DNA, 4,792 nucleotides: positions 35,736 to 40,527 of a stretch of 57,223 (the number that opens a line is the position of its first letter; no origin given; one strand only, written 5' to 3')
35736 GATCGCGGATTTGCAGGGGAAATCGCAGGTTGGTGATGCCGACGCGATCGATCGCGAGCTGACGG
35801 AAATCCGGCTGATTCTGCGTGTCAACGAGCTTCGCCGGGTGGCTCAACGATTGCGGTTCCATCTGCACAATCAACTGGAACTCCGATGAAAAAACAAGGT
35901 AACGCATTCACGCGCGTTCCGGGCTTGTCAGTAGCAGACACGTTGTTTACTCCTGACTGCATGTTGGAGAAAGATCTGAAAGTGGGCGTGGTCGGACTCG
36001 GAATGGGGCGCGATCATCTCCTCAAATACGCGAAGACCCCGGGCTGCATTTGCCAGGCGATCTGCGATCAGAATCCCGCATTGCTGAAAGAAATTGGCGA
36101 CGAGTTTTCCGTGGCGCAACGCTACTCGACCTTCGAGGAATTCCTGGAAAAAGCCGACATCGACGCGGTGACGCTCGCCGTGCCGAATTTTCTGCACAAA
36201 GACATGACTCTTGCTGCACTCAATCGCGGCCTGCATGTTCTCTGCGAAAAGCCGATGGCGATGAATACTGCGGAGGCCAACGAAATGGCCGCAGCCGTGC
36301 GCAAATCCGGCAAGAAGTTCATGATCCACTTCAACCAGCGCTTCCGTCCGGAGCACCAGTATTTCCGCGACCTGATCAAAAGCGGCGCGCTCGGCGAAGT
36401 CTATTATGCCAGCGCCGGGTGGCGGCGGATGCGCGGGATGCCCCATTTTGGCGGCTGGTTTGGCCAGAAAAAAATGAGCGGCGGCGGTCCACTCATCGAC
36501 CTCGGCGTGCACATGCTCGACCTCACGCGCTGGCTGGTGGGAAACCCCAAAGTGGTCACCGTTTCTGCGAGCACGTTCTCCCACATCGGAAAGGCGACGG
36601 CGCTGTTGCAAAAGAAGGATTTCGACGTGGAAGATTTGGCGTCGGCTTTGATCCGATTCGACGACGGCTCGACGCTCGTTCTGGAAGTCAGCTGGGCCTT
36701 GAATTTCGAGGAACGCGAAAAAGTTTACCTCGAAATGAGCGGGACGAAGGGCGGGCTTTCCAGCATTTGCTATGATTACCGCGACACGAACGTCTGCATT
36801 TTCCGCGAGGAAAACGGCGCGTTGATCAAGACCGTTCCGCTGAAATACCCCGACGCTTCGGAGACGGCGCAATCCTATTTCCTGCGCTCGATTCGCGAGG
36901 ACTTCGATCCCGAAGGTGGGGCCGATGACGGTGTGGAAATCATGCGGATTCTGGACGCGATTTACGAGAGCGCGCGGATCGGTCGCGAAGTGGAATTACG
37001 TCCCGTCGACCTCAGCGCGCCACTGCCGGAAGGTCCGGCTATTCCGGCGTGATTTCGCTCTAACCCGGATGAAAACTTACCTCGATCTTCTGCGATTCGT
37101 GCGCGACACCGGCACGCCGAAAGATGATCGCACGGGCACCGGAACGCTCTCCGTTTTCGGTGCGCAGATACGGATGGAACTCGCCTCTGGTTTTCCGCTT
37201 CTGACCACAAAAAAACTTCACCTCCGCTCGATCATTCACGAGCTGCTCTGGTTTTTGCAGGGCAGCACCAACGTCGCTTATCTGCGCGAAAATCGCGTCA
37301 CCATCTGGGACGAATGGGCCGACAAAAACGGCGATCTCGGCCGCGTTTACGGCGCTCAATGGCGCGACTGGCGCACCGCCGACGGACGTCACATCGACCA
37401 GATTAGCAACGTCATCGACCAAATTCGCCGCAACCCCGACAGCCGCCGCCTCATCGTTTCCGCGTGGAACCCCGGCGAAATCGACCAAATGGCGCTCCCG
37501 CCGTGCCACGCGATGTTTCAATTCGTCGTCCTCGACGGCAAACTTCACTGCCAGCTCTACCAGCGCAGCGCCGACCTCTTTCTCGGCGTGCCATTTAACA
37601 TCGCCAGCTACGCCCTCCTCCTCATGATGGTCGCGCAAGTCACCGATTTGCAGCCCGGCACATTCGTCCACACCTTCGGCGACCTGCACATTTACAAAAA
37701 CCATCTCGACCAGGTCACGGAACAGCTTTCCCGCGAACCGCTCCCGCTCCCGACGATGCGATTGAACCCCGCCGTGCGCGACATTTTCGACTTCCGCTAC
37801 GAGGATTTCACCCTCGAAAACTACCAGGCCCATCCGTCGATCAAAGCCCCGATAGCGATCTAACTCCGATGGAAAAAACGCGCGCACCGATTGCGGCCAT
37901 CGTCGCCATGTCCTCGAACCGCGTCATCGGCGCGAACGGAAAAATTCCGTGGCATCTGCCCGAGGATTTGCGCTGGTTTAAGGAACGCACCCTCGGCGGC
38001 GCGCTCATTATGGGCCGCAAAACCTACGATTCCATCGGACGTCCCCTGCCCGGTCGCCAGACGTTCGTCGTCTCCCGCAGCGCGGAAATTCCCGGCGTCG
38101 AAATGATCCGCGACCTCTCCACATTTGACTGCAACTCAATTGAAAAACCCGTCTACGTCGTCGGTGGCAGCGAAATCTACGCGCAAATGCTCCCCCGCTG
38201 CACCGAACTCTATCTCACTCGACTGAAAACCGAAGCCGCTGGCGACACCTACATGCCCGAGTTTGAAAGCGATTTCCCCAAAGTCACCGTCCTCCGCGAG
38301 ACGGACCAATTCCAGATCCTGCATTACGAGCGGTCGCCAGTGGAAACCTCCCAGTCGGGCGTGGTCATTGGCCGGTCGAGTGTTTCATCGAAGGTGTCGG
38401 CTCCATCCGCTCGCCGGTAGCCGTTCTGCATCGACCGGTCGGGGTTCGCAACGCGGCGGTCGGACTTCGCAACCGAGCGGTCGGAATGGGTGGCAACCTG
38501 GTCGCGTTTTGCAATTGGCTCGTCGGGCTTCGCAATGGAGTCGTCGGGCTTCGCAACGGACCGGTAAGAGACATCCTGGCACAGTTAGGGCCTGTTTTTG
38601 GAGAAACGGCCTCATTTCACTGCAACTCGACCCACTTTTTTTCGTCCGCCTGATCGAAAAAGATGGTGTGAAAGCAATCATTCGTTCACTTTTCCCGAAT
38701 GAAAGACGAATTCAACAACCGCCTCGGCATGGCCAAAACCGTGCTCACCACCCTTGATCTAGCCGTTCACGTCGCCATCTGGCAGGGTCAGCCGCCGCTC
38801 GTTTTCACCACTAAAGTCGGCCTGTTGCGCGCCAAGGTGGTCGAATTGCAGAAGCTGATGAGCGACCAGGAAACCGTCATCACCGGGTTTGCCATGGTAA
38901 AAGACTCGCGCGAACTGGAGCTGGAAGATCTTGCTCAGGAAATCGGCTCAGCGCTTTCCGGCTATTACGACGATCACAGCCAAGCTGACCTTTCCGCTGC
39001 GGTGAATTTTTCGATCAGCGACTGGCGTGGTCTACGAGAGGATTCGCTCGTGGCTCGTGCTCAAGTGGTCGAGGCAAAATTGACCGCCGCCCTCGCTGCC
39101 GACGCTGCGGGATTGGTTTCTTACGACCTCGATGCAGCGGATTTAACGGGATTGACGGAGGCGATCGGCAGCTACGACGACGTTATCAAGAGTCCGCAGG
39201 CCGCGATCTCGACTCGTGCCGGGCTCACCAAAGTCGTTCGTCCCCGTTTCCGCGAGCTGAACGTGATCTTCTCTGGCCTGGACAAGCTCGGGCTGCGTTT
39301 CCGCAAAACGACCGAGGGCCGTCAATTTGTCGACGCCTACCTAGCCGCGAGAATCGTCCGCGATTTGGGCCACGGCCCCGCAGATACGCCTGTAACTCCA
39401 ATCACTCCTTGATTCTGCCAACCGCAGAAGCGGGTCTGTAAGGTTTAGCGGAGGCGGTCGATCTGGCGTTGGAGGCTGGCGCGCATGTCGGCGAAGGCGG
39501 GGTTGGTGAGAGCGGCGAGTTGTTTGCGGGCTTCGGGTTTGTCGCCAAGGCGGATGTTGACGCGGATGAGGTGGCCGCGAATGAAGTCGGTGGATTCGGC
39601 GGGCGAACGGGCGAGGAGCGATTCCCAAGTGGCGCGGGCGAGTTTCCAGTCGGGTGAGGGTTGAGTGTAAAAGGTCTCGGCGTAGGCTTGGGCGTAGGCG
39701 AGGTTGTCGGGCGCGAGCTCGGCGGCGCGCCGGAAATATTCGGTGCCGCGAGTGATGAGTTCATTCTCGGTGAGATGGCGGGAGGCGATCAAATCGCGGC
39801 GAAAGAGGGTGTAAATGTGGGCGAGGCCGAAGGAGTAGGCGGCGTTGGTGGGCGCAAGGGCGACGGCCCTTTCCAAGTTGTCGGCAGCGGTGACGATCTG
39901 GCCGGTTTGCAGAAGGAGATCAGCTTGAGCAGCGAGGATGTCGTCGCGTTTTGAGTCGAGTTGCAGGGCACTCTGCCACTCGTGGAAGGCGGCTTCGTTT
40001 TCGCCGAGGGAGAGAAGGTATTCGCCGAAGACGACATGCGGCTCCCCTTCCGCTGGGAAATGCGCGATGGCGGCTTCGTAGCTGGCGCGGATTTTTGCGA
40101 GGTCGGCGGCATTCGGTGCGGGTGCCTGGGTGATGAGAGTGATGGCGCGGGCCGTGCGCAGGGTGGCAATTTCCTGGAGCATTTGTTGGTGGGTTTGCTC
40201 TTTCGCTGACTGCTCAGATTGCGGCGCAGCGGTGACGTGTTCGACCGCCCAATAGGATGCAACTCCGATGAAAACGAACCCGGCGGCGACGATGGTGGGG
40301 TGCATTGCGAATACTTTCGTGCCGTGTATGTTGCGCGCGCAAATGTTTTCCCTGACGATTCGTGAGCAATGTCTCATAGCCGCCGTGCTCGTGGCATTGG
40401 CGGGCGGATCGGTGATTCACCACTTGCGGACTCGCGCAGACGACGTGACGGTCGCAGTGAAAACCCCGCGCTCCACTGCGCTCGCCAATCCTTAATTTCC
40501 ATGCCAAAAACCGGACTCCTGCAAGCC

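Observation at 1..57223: A motif of about 20 nt (T-run, YAK, YS-GAGTT, VCA) recurs about once per kb on both strands, inside and between genes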

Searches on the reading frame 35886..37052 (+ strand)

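Call 13: search_protein_families(library=pfam, proteins=[window:35886-37052:+])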
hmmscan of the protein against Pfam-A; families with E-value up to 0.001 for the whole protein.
window:35886-37052:+ (388 aa): 3 families
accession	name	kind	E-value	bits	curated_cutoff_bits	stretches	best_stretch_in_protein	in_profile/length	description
PF22725.1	GFO_IDH_MocA_C3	-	2e-27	96.1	27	1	158-291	2-123/124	GFO/IDH/MocA C-terminal domain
PF01408.29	GFO_IDH_MocA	-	5.7e-27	95.2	24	1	31-148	1-119/120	Oxidoreductase family, NAD-binding Rossmann fold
PF02894.22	GFO_IDH_MocA_C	-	6.7e-24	85.3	22.9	1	161-371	1-218/218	Oxidoreductase family, C-terminal alpha/beta domain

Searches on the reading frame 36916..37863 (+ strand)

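Call 13: search_protein_families(library=pfam, proteins=[window:36916-37863:+])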
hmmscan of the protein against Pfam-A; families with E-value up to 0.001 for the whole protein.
window:36916-37863:+ (315 aa): 1 family
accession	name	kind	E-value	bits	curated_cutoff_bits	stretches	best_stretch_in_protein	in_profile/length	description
PF00303.24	Thymidylat_synt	-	2.1e-124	414.4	24.3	1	53-315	1-266/266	Thymidylate synthase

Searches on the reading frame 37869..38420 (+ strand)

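Call 13: search_protein_families(library=pfam, proteins=[window:37869-38420:+])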
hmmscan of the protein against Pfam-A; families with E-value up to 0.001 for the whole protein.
window:37869-38420:+ (183 aa): 1 family
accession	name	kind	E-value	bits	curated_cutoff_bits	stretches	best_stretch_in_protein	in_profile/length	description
PF00186.24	DHFR_1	-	5.4e-46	156.6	25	1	8-140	2-138/159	Dihydrofolate reductase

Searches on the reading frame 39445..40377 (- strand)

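Call 13: search_protein_families(library=pfam, proteins=[window:39445-40377:-])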
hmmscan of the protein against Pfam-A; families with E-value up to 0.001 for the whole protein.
window:39445-40377:- (310 aa): 6 families
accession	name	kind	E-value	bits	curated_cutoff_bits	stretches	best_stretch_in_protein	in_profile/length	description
PF07719.23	TPR_2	-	1.1e-07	31.8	27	0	147-178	3-34/34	Tetratricopeptide repeat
PF13428.12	TPR_14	-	2.9e-07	30.9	23.5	0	146-187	2-43/44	Tetratricopeptide repeat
PF23914.1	TPR_CcmH_CycH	-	7e-07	29.6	42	0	155-262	60-155/158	Cytochrome c-type biogenesis protein H TPR domain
PF13414.12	TPR_11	-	2e-05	24.6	26.8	0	153-189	2-38/42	TPR repeat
PF13431.12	TPR_17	-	2.2e-05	24.8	24.4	0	168-190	2-24/34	Tetratricopeptide repeat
PF14559.12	TPR_19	-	4.3e-05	24.2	25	0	155-189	1-35/68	Tetratricopeptide repeat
